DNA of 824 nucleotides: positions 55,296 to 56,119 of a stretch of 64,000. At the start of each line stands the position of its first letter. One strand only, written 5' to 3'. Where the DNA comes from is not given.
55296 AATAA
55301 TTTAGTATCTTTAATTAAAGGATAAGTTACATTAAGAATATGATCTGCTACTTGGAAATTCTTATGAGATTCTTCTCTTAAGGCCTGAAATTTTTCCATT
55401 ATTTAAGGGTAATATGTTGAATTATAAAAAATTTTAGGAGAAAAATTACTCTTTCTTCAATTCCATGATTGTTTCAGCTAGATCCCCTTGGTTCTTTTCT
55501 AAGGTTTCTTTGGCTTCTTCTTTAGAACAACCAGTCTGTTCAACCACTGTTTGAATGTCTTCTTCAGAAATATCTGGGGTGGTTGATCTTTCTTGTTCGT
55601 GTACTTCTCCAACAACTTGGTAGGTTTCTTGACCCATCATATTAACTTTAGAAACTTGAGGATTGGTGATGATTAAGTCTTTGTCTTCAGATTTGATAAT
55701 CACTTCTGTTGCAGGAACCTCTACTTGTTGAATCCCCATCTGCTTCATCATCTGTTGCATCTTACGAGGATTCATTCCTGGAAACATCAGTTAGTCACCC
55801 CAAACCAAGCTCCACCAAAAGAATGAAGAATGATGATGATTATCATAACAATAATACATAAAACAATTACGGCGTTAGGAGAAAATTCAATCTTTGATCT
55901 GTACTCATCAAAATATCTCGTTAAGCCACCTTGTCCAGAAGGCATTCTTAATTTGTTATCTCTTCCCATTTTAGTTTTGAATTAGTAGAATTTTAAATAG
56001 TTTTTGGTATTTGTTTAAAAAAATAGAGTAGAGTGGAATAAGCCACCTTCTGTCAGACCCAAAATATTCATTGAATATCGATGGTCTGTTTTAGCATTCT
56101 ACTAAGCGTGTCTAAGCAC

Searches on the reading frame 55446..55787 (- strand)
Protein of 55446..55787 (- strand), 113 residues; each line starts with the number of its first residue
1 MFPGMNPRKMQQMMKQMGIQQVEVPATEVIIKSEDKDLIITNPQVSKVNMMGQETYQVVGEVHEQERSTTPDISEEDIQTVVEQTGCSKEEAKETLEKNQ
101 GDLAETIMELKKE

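Call 6: search_protein_families(library=pfam, proteins=[window:55446-55787:-], max_evalue=0.01)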
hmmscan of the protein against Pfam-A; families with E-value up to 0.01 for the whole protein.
window:55446-55787:- (113 aa): 5 families
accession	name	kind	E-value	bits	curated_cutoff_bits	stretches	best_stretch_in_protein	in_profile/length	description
PF01849.23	NAC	-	6.7e-16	58.4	21.3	1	7-64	1-56/57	NAC domain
PF19026.7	UBA_HYPK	-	3.4e-08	33.2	27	1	73-110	3-40/41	HYPK UBA domain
PF14555.12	UBA_4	-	0.00061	20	21.8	1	75-103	1-29/43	UBA-like domain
PF03672.18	UPF0154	-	0.0068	16.7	27.1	0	3-19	28-44/60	Uncharacterised protein family (UPF0154)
PF20299.4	NARF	-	0.0072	17.1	25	0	9-48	16-55/112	Nucleotidyltransferase-Associated Rossmannoid Fold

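Call 12: find_homologous_proteins(query=window:55446-55787:-, max_evalue=0.00001)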
Query window:55446-55787:- (113 aa): 2309 proteins with E <= 0.00001 among 2309 candidates; the best 120 are listed.
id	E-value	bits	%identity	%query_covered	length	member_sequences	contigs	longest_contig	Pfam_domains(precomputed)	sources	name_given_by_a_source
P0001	2.2e-63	228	100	100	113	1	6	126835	PF01849.24,PF19026.8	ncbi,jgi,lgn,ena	-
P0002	1.3e-58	213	90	100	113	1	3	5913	PF01849.24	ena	-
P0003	5.7e-57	208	91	100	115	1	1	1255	PF01849.24,PF19026.8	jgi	-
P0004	3.5e-56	205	94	96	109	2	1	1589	PF01849.24,PF19026.8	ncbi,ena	-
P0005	3.3e-55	202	87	100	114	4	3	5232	PF01849.24,PF19026.8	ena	-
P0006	1.9e-53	197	83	100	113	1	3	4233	PF01849.24,PF19026.8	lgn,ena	-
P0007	2.1e-53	196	90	96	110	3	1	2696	PF01849.24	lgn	-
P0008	2.5e-53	196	83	100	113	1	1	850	PF01849.24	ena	-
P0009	4.1e-52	192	80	100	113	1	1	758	PF01849.24,PF19026.8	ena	-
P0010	1.9e-51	190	92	92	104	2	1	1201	PF01849.24,PF19026.8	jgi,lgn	-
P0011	3.5e-51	189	81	100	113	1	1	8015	PF01849.24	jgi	jgi:nascent polypeptide-associated complex subunit alpha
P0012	5.8e-51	189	92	89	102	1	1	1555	PF01849.24,PF19026.8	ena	-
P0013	2.0e-50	187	85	96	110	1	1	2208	PF01849.24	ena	-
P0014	3.2e-50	186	80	100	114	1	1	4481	PF01849.24,PF19026.8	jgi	jgi:nascent polypeptide-associated complex subunit alpha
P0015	4.8e-50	186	75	100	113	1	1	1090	PF01849.24,PF19026.8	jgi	-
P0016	5.0e-50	186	78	100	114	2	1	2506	PF01849.24,PF19026.8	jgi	-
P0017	3.3e-49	183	74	100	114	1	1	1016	PF01849.24,PF19026.8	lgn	-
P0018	4.7e-49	182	76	100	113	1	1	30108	PF01849.24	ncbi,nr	ncbi:nascent polypeptide-associated complex protein [Candidatus Woesearchaeota archaeon]|nr:nascent 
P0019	1.1e-48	181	76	100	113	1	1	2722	PF01849.24,PF19026.8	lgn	-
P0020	2.7e-48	180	80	96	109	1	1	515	PF01849.24,PF14555.13,PF19026.8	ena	-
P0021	7.5e-48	179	78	100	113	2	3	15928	PF01849.24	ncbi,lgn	-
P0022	1.1e-47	178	75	100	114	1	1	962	PF01849.24,PF19026.8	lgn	-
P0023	2.0e-47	177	73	100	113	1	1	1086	PF01849.24,PF19026.8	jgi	jgi:nascent polypeptide-associated complex subunit alpha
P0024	2.1e-47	177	76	100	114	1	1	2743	PF01849.24,PF19026.8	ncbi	-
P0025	3.6e-47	176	73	100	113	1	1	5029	PF01849.24,PF19026.8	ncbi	-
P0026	1.2e-46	175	77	100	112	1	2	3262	PF01849.24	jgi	-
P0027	1.6e-46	174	75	99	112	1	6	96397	PF01849.24,PF19026.8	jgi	-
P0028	2.1e-46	174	71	100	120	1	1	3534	PF01849.24,PF19026.8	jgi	jgi:nascent polypeptide-associated complex subunit alpha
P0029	3.5e-46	173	73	100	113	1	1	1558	PF01849.24,PF19026.8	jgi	jgi:nascent polypeptide-associated complex subunit alpha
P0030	3.6e-46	173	76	96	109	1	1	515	PF01849.24,PF14555.13,PF19026.8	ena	-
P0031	5.9e-46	173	73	99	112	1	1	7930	PF01849.24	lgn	-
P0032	1.0e-45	172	74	100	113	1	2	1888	PF01849.24,PF19026.8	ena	-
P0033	1.3e-45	171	70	100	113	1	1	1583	PF01849.24,PF19026.8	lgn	-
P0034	1.6e-45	171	74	96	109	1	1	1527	PF01849.24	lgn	-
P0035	1.7e-45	171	71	100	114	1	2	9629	PF01849.24,PF19026.8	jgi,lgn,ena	-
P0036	1.7e-45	171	73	97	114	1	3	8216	PF01849.24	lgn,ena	-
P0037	2.7e-45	170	71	97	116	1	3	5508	PF01849.24,PF19026.8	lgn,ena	-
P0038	3.2e-45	170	70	99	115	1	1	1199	PF01849.24,PF19026.8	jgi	jgi:nascent polypeptide-associated complex subunit alpha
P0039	3.3e-45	170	75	99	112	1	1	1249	PF01849.24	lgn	-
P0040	7.7e-45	169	70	99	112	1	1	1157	PF01849.24,PF19026.8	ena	-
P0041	1.2e-44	168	69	100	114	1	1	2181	PF01849.24,PF19026.8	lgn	-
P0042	1.2e-44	168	71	99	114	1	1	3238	PF01849.24,PF19026.8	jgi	-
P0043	1.6e-44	168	70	99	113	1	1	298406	PF01849.24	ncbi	-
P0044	1.6e-44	168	70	100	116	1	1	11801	PF01849.24,PF19026.8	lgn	-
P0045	1.9e-44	168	70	98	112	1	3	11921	PF01849.24,PF19026.8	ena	-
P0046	2.8e-44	167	70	99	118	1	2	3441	PF01849.24,PF19026.8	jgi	-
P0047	3.5e-44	167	74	97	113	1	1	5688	PF01849.24,PF19026.8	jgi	jgi:nascent polypeptide-associated complex subunit alpha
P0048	3.6e-44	167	74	99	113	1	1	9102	PF01849.24,PF19026.8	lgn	-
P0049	3.7e-44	167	74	99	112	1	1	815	PF01849.24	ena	-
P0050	4.3e-44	167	71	100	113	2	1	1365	PF01849.24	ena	-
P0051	4.6e-44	166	70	98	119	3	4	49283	PF01849.24,PF19026.8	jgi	-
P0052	4.9e-44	166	68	100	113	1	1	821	PF01849.24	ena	-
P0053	6.5e-44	166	71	100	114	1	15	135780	PF01849.24,PF03672.19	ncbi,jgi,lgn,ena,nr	ncbi:nascent polypeptide-associated complex protein [Candidatus Woesearchaeota archaeon]|jgi:nascent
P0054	7.3e-44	166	70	100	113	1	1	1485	PF01849.24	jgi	jgi:nascent polypeptide-associated complex subunit alpha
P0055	7.4e-44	166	71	100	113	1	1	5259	PF01849.24,PF19026.8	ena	-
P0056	7.6e-44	166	69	98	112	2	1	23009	PF01849.24,PF19026.8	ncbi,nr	ncbi:nascent polypeptide-associated complex protein [Candidatus Woesearchaeota archaeon]|nr:nascent 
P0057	8.0e-44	166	70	100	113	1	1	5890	PF01849.24,PF19026.8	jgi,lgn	-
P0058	8.7e-44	166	68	100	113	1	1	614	PF01849.24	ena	-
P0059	9.5e-44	165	70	100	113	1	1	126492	PF01849.24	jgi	-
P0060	1.0e-43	165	70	100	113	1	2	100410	PF01849.24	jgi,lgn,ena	-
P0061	1.1e-43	165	70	100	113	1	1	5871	PF01849.24,PF19026.8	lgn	-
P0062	1.1e-43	165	68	98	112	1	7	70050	PF01849.24,PF19026.8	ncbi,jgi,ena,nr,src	ncbi:nascent polypeptide-associated complex protein [Candidatus Woesearchaeota archaeon]|nr:nascent 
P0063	1.1e-43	165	72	100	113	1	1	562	PF01849.24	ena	-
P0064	1.2e-43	165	69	100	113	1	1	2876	PF01849.24,PF19026.8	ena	-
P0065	1.2e-43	165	69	100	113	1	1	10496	PF01849.24,PF19026.8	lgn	-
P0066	1.3e-43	165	71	100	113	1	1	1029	PF01849.24,PF19026.8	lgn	-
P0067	1.3e-43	165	70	100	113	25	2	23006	PF01849.24,PF19026.8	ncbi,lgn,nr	ncbi:nascent polypeptide-associated complex protein [Candidatus Woesearchaeota archaeon]|nr:nascent 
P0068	1.7e-43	165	67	100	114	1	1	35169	PF01849.24,PF19026.8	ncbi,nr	ncbi:MAG: nascent polypeptide-associated complex protein [Nanoarchaeota archaeon]|nr:nascent polypep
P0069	1.8e-43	165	68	99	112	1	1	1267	PF01849.24,PF19026.8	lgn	-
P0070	2.4e-43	164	68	99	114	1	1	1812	PF01849.24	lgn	-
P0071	2.4e-43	164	69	100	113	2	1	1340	PF01849.24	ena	-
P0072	2.5e-43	164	70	98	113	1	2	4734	PF01849.24,PF19026.8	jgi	jgi:nascent polypeptide-associated complex subunit alpha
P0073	2.7e-43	164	65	100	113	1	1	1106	PF01849.24,PF19026.8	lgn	-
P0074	3.2e-43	164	68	98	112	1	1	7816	PF01849.24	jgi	jgi:nascent polypeptide-associated complex subunit alpha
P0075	3.4e-43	164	68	100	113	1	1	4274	PF01849.24,PF14555.13,PF19026.8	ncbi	-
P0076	4.1e-43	163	87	80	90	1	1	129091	PF01849.24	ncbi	-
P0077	4.7e-43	163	70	98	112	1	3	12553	PF01849.24,PF19026.8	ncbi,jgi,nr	ncbi:nascent polypeptide-associated complex protein [Candidatus Woesearchaeota archaeon]|nr:nascent 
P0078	5.3e-43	163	70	97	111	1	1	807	PF01849.24,PF19026.8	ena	-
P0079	5.4e-43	163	70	100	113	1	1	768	PF01849.24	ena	-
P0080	5.4e-43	163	70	100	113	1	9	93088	PF01849.24,PF19026.8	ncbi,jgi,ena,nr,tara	ncbi:nascent polypeptide-associated complex protein [Candidatus Woesearchaeota archaeon]|jgi:nascent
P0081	6.2e-43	163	68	97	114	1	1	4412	PF01849.24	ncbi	-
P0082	6.2e-43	163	70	99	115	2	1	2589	PF01849.24,PF19026.8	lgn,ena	-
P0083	7.5e-43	163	72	100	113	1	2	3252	PF01849.24,PF19026.8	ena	-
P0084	7.7e-43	163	71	99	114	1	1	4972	PF01849.24,PF03672.19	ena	-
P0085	8.1e-43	162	69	100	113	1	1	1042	PF01849.24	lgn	-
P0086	9.3e-43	162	69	99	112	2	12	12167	PF01849.24,PF19026.8,PF03672.19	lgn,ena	-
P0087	1.0e-42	162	68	99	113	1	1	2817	PF01849.24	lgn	-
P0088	1.1e-42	162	68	98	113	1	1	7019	PF01849.24,PF19026.8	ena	-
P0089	1.1e-42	162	70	97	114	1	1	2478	PF01849.24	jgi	jgi:nascent polypeptide-associated complex subunit alpha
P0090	1.3e-42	162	70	99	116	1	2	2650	PF01849.24,PF19026.8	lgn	-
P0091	1.3e-42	162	71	99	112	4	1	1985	PF01849.24,PF19026.8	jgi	jgi:nascent polypeptide-associated complex subunit alpha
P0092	1.3e-42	162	69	100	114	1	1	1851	PF01849.24,PF19026.8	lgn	-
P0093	1.4e-42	162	66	100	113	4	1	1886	PF01849.24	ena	-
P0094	1.5e-42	162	68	97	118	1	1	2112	PF01849.24,PF19026.8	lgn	-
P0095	1.5e-42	162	69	100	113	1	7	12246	PF01849.24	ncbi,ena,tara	tara:strand:- start:649 stop:990 length:342 start_codon:yes stop_codon:yes gene_type:complete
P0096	1.8e-42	161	68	100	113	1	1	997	PF01849.24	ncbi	-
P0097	1.8e-42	161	68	100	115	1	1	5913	PF01849.24,PF19026.8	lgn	-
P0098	2.6e-42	161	67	100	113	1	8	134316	PF01849.24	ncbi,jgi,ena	-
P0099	2.7e-42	161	70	97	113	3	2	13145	PF01849.24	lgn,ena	-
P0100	2.8e-42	161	68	98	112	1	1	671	PF01849.24,PF19026.8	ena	-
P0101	2.8e-42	161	66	100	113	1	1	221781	PF01849.24,PF19026.8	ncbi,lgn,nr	ncbi:MAG: nascent polypeptide-associated complex protein [Nanoarchaeota archaeon]|nr:nascent polypep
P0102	2.8e-42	161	68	97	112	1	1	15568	PF01849.24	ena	-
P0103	2.9e-42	161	67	100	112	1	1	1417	PF01849.24,PF19026.8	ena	-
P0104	3.0e-42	161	65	100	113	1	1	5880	PF01849.24,PF19026.8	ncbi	-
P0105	3.0e-42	161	69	99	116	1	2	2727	PF01849.24,PF19026.8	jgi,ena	-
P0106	3.6e-42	160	69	98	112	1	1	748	PF01849.24,PF19026.8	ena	-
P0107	4.0e-42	160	69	100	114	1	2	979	PF01849.24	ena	-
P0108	4.0e-42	160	67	100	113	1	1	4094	PF01849.24,PF19026.8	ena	-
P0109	4.0e-42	160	69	100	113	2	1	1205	PF01849.24,PF19026.8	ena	-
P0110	4.1e-42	160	66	99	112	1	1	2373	PF01849.24,PF19026.8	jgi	jgi:nascent polypeptide-associated complex subunit alpha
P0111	4.4e-42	160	72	100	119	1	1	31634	PF01849.24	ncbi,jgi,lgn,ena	-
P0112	4.5e-42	160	68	100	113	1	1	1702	PF01849.24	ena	-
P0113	4.6e-42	160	65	97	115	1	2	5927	PF01849.24,PF19026.8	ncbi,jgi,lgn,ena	-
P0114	4.7e-42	160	69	100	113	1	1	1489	PF01849.24,PF19026.8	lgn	-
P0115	5.0e-42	160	66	100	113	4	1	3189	PF01849.24,PF19026.8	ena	-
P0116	5.2e-42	160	67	100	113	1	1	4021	PF01849.24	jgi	jgi:nascent polypeptide-associated complex subunit alpha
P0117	5.2e-42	160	68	98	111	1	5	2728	PF01849.24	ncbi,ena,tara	tara:strand:+ start:583 stop:918 length:336 start_codon:yes stop_codon:yes gene_type:complete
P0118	5.3e-42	160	69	100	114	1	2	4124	PF01849.24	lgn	-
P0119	5.4e-42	160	65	100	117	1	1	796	PF01849.24,PF19026.8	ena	-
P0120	5.5e-42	160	67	98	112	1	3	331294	PF01849.24,PF19026.8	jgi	-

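Call 14: find_related_loci(query=A1, collection=metagenome_contigs, flank=4000)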
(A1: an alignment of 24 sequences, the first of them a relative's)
Query A1 (113 aa) in metagenome_contigs; peptide patterns used: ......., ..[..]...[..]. (x = any residue, [..] = any of these).
600 stretches matched a pattern (row limit reached: there are more); 535 encode a relative of the query (tblastn E <= 1e-3); the best 80 are kept; 80 distinct loci.
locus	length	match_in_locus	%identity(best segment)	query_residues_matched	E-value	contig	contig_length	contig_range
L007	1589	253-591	94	1-113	2e-71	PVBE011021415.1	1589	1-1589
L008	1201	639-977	93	1-113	2e-71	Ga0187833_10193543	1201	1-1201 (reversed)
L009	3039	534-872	71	1-113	3e-53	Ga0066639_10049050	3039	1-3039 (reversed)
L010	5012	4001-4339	72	1-113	7e-53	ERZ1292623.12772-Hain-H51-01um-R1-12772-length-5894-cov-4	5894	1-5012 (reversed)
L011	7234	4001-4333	70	1-111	1e-52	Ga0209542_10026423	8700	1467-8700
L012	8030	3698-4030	70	1-111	1e-52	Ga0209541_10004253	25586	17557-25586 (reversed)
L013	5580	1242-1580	70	1-113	2e-52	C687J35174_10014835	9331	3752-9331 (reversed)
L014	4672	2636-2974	70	1-113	2e-52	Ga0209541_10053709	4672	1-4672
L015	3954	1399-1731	70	1-111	5e-52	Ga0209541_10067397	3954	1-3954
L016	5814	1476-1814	68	1-113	1e-51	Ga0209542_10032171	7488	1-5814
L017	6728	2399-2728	70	1-110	4e-51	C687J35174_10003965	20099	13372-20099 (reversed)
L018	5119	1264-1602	67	1-113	4e-51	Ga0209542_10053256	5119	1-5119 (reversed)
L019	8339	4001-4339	67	1-113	8e-51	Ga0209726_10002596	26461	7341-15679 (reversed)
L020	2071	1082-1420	69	1-113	4e-51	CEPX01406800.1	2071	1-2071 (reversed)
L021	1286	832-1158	71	1-109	2e-52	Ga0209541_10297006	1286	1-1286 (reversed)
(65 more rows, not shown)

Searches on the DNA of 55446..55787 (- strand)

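Call 18: search_rna_families(sources=[L037, L054, L077, L033, L067, L055, L075, L056, L035, L045, L082, L032, L058, L046, L017, L019, L014, L073, L011, L010], threshold=gathering)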
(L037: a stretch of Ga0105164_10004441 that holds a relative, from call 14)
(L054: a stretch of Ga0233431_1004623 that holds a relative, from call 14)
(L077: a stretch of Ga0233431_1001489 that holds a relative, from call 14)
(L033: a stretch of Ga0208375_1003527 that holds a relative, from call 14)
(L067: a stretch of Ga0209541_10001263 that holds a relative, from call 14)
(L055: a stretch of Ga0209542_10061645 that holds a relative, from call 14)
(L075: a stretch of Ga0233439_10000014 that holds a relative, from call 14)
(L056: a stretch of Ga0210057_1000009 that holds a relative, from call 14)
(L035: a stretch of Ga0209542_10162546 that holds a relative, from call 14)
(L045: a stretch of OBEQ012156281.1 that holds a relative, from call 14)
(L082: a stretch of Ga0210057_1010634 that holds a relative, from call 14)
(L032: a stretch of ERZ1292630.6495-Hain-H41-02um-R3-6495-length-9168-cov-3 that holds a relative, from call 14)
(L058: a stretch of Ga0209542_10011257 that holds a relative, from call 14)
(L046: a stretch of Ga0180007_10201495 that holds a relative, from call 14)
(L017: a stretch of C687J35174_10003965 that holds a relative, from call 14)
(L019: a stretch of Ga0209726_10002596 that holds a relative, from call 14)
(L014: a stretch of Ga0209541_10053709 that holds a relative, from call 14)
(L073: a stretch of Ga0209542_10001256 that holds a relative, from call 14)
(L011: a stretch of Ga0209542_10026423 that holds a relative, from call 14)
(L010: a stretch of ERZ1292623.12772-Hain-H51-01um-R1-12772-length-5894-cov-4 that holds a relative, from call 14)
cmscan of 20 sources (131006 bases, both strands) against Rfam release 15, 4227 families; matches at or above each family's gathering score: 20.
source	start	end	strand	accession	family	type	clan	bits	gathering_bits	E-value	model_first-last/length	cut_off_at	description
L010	2641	2956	+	RF00373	RNaseP_arch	Gene; ribozyme;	CL00002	151.7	84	1.2e-42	1-288/288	no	Archaeal RNase P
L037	1629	1952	+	RF00373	RNaseP_arch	Gene; ribozyme;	CL00002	150.3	84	3.5e-42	1-288/288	no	Archaeal RNase P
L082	192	539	+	RF00373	RNaseP_arch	Gene; ribozyme;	CL00002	148.3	84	1.4e-41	1-288/288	no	Archaeal RNase P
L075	909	1229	+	RF00373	RNaseP_arch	Gene; ribozyme;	CL00002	146.4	84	5.9e-41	1-288/288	no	Archaeal RNase P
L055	755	1071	+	RF00373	RNaseP_arch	Gene; ribozyme;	CL00002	145.4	84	1.2e-40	1-288/288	no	Archaeal RNase P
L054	1184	1551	+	RF00373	RNaseP_arch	Gene; ribozyme;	CL00002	144.3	84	2.6e-40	1-288/288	no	Archaeal RNase P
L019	1814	2113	+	RF00373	RNaseP_arch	Gene; ribozyme;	CL00002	136.1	84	9.7e-38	1-288/288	no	Archaeal RNase P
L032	3091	3404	+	RF00373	RNaseP_arch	Gene; ribozyme;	CL00002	135.7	84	1.3e-37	1-288/288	no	Archaeal RNase P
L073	3367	3671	+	RF00373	RNaseP_arch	Gene; ribozyme;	CL00002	130.1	84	7.5e-36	1-288/288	no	Archaeal RNase P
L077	61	412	+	RF00373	RNaseP_arch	Gene; ribozyme;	CL00002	128.1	84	3.1e-35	1-288/288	no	Archaeal RNase P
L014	806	1129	+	RF00373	RNaseP_arch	Gene; ribozyme;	CL00002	124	84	5.8e-34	1-288/288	no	Archaeal RNase P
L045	2229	2523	+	RF00373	RNaseP_arch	Gene; ribozyme;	CL00002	120.9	84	5.6e-33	1-288/288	no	Archaeal RNase P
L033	2505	2855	+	RF00373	RNaseP_arch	Gene; ribozyme;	CL00002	120.6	84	7e-33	1-288/288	no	Archaeal RNase P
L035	202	498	+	RF00373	RNaseP_arch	Gene; ribozyme;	CL00002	118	84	4.4e-32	1-288/288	no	Archaeal RNase P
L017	1416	1714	+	RF00373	RNaseP_arch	Gene; ribozyme;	CL00002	117.1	84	8.8e-32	1-288/288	no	Archaeal RNase P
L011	2899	3242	+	RF00373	RNaseP_arch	Gene; ribozyme;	CL00002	111.2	84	5.9e-30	1-288/288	no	Archaeal RNase P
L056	3308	3691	+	RF00373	RNaseP_arch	Gene; ribozyme;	CL00002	109.7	84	1.9e-29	1-288/288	no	Archaeal RNase P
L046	19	367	+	RF00373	RNaseP_arch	Gene; ribozyme;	CL00002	106.3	84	2e-28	1-288/288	no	Archaeal RNase P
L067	2595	2999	+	RF00373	RNaseP_arch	Gene; ribozyme;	CL00002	100.9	84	1e-26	1-288/288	no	Archaeal RNase P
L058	2884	3284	+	RF00373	RNaseP_arch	Gene; ribozyme;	CL00002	89.3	84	4.4e-23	1-288/288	no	Archaeal RNase P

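Call 19: search_rna_families(sources=[L043, L049, L078, L084, L050, L048, L060, L068, L069, L059, L044, L038, L061, L051, L023, L052, L083, L057, L016, L081], threshold=gathering)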
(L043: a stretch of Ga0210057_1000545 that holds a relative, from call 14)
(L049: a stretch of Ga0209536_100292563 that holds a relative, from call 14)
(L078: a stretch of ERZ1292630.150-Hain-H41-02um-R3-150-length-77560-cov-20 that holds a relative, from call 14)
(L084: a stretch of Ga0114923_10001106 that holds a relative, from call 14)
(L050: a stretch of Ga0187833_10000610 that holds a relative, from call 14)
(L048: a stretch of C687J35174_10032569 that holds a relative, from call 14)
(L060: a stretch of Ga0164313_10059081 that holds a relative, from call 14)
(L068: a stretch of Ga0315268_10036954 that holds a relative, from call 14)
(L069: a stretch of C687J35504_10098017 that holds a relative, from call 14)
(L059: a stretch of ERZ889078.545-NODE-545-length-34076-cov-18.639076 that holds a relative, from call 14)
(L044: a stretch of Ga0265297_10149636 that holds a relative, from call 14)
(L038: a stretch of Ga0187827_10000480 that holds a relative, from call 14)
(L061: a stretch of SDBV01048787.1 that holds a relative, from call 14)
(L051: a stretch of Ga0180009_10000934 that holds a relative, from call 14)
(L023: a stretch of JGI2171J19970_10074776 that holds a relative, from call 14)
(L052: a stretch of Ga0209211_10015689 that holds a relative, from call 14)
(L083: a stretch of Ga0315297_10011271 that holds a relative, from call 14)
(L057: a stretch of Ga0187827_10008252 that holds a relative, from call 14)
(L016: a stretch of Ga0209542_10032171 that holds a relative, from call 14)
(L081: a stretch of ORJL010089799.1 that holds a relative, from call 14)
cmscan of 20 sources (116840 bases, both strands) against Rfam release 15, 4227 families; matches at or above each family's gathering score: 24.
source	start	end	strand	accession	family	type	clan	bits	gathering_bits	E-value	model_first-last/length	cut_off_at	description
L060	322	616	+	RF00373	RNaseP_arch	Gene; ribozyme;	CL00002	155.9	84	5.5e-44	1-288/288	no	Archaeal RNase P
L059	3500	3799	+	RF00373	RNaseP_arch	Gene; ribozyme;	CL00002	144.9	84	1.5e-40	1-288/288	no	Archaeal RNase P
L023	294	672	+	RF00373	RNaseP_arch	Gene; ribozyme;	CL00002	143.8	84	3.2e-40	1-288/288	no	Archaeal RNase P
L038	3427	3794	+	RF00373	RNaseP_arch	Gene; ribozyme;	CL00002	141.8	84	1.4e-39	1-288/288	no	Archaeal RNase P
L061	3269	3609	+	RF00373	RNaseP_arch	Gene; ribozyme;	CL00002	137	84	4.4e-38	1-288/288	no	Archaeal RNase P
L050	3480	3801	+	RF00373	RNaseP_arch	Gene; ribozyme;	CL00002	132.4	84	1.3e-36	1-288/288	no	Archaeal RNase P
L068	2879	3201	-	RF00373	RNaseP_arch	Gene; ribozyme;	CL00002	131.5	84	2.4e-36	1-288/288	no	Archaeal RNase P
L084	1699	2008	+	RF00373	RNaseP_arch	Gene; ribozyme;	CL00002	131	84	3.3e-36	1-288/288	no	Archaeal RNase P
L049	626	966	+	RF00373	RNaseP_arch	Gene; ribozyme;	CL00002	130.6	84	4.6e-36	1-288/288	no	Archaeal RNase P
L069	189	580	+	RF00373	RNaseP_arch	Gene; ribozyme;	CL00002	128.7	84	1.8e-35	1-288/288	no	Archaeal RNase P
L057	3475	3806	+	RF00373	RNaseP_arch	Gene; ribozyme;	CL00002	127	84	6.1e-35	1-288/288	no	Archaeal RNase P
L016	1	296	+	RF00373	RNaseP_arch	Gene; ribozyme;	CL00002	124.5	84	3.6e-34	18-288/288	5'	Archaeal RNase P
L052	3459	3798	+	RF00373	RNaseP_arch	Gene; ribozyme;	CL00002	121.1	84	4.4e-33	1-288/288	no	Archaeal RNase P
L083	3357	3666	-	RF00373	RNaseP_arch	Gene; ribozyme;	CL00002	116.8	84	9.4e-32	1-288/288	no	Archaeal RNase P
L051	3289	3598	-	RF00373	RNaseP_arch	Gene; ribozyme;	CL00002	113.7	84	9e-31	1-288/288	no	Archaeal RNase P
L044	170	480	-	RF00373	RNaseP_arch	Gene; ribozyme;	CL00002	105.7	84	2.9e-28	1-288/288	no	Archaeal RNase P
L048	3107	3433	+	RF00373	RNaseP_arch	Gene; ribozyme;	CL00002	102.7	84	2.6e-27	1-288/288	no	Archaeal RNase P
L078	2893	3331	+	RF00373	RNaseP_arch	Gene; ribozyme;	CL00002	102.1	84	4e-27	1-288/288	no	Archaeal RNase P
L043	3427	3774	+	RF00373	RNaseP_arch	Gene; ribozyme;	CL00002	89.3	84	3.8e-23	1-288/288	no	Archaeal RNase P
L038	5965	6035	+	RF00005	tRNA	Gene; tRNA;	CL00001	63.7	29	3.1e-11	1-71/71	no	tRNA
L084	5847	5931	-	RF00005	tRNA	Gene; tRNA;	CL00001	60.4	29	2.6e-10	1-71/71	no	tRNA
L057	5333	5405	+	RF00005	tRNA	Gene; tRNA;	CL00001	58.3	29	9.3e-10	1-71/71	no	tRNA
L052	6091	6164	+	RF00005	tRNA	Gene; tRNA;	CL00001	50.1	29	1.7e-07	1-71/71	no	tRNA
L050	5430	5514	+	RF00005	tRNA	Gene; tRNA;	CL00001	47.8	29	7.2e-07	1-71/71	no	tRNA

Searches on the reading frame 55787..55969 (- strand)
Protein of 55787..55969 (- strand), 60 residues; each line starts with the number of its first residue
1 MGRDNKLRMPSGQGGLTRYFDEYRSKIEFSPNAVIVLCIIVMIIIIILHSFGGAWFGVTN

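Call 6: search_protein_families(library=pfam, proteins=[window:55787-55969:-], max_evalue=0.01)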
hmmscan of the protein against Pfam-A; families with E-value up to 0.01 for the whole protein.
window:55787-55969:- (60 aa): 1 family
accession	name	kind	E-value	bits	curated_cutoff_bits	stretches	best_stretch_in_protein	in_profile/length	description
PF03911.21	Sec61_beta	-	4.2e-11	43.1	27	1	14-51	3-40/41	Sec61beta family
